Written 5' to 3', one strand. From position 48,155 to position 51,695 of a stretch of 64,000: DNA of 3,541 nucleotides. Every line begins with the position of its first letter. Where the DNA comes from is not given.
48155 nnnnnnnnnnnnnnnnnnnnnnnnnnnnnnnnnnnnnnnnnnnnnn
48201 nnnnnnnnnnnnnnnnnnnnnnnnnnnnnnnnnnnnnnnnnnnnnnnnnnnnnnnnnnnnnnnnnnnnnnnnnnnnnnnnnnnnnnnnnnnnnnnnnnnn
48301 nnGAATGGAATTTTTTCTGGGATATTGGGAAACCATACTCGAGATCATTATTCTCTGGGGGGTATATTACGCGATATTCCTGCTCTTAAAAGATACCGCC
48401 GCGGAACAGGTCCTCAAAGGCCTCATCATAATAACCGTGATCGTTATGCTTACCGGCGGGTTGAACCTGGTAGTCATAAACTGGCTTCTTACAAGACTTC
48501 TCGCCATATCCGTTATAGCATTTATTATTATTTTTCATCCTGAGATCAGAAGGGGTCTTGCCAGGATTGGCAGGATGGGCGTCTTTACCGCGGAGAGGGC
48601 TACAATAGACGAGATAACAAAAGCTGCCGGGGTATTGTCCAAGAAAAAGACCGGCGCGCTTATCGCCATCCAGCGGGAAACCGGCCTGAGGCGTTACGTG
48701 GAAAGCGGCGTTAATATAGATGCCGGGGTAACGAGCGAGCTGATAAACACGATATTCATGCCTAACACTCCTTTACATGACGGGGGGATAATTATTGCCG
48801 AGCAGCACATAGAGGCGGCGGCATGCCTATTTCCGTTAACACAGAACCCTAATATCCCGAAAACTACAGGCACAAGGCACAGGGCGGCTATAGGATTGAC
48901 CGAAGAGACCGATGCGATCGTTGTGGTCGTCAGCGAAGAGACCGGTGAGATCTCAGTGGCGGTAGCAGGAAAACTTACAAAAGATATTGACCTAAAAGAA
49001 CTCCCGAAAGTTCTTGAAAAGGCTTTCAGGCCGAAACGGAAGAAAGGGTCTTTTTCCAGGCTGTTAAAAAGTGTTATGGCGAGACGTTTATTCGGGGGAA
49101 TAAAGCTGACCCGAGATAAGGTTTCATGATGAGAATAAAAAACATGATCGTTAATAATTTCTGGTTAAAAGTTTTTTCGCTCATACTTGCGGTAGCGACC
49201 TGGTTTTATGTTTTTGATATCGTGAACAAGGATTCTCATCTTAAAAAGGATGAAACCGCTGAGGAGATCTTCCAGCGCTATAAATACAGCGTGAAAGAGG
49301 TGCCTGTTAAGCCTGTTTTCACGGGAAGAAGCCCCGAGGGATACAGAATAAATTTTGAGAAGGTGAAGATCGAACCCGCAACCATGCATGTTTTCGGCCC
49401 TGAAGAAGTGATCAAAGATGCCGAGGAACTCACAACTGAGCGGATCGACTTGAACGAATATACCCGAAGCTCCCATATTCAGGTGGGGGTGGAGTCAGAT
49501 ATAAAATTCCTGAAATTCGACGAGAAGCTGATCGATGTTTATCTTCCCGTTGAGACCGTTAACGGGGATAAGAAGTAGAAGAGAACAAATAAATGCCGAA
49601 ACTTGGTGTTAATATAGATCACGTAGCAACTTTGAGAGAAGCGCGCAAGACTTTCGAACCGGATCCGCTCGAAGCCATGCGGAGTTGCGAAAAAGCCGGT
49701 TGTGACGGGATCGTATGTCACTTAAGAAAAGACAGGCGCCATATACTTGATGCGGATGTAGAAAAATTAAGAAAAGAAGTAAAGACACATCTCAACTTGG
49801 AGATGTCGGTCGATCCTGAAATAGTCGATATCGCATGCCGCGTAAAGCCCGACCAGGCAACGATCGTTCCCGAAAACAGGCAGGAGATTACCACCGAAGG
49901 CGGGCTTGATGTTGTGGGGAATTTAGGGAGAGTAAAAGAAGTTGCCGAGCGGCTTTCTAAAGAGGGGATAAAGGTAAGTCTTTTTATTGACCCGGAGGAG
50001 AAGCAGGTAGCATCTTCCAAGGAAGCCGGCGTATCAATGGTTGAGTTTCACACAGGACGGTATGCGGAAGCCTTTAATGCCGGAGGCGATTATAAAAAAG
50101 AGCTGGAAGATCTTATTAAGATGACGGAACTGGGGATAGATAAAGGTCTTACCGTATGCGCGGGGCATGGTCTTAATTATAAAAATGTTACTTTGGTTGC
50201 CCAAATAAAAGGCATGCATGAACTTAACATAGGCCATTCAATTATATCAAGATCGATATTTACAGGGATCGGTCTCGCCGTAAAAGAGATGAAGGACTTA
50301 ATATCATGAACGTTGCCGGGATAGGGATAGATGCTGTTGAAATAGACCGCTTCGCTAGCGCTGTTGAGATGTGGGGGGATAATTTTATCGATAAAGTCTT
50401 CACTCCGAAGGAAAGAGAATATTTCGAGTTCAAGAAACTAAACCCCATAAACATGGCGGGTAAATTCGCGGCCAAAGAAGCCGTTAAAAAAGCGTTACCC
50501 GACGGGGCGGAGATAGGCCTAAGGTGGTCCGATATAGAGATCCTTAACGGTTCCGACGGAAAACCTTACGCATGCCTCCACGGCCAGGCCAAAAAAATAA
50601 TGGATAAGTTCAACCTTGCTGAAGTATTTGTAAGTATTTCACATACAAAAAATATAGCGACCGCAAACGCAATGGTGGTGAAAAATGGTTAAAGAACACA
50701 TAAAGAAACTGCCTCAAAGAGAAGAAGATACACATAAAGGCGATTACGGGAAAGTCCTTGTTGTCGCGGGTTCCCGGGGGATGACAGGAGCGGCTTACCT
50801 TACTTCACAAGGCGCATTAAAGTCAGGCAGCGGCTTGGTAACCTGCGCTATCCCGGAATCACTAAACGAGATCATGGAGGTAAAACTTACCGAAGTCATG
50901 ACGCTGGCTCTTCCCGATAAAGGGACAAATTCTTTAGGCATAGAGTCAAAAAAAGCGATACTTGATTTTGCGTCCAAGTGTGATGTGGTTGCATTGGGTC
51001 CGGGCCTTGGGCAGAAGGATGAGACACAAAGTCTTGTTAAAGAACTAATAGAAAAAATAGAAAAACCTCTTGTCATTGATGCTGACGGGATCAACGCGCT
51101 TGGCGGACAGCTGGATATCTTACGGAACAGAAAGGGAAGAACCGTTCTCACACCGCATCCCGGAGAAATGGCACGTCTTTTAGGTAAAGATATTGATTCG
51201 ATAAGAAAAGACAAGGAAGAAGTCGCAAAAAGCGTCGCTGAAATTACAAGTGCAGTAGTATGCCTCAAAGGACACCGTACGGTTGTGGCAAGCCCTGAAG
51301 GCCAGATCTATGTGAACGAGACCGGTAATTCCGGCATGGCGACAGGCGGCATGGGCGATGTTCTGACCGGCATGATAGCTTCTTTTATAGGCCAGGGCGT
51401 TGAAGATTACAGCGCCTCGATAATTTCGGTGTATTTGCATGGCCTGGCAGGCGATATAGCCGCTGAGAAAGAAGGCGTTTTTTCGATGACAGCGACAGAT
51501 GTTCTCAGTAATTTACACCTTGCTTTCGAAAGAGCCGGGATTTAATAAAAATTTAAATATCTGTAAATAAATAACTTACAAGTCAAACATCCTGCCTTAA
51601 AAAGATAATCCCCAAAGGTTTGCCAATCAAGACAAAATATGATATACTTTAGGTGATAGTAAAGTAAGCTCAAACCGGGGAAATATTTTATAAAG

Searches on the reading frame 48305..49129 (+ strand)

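Call 65: search_protein_families(library=pfam, proteins=[window:48305-49129:+], max_evalue=0.00001)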
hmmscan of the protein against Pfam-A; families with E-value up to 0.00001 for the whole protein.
window:48305-49129:+ (274 aa): 1 family
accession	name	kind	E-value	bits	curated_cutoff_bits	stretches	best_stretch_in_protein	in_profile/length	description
PF02457.21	DAC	-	8.5e-43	145.2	27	1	106-223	2-118/119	DisA bacterial checkpoint controller nucleotide-binding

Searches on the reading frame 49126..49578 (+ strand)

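Call 65: search_protein_families(library=pfam, proteins=[window:49126-49578:+], max_evalue=0.00001)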
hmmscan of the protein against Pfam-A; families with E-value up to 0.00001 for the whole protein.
window:49126-49578:+ (150 aa): 1 family
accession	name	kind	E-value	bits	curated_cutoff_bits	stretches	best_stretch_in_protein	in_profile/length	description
PF07949.17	YbbR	-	1.1e-06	29.3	22.3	1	59-126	1-67/81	YbbR-like protein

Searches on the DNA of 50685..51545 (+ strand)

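Call 37: search_rna_families(sources=[L009, L010, L011, L012, L013, L014, L015], threshold=gathering)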
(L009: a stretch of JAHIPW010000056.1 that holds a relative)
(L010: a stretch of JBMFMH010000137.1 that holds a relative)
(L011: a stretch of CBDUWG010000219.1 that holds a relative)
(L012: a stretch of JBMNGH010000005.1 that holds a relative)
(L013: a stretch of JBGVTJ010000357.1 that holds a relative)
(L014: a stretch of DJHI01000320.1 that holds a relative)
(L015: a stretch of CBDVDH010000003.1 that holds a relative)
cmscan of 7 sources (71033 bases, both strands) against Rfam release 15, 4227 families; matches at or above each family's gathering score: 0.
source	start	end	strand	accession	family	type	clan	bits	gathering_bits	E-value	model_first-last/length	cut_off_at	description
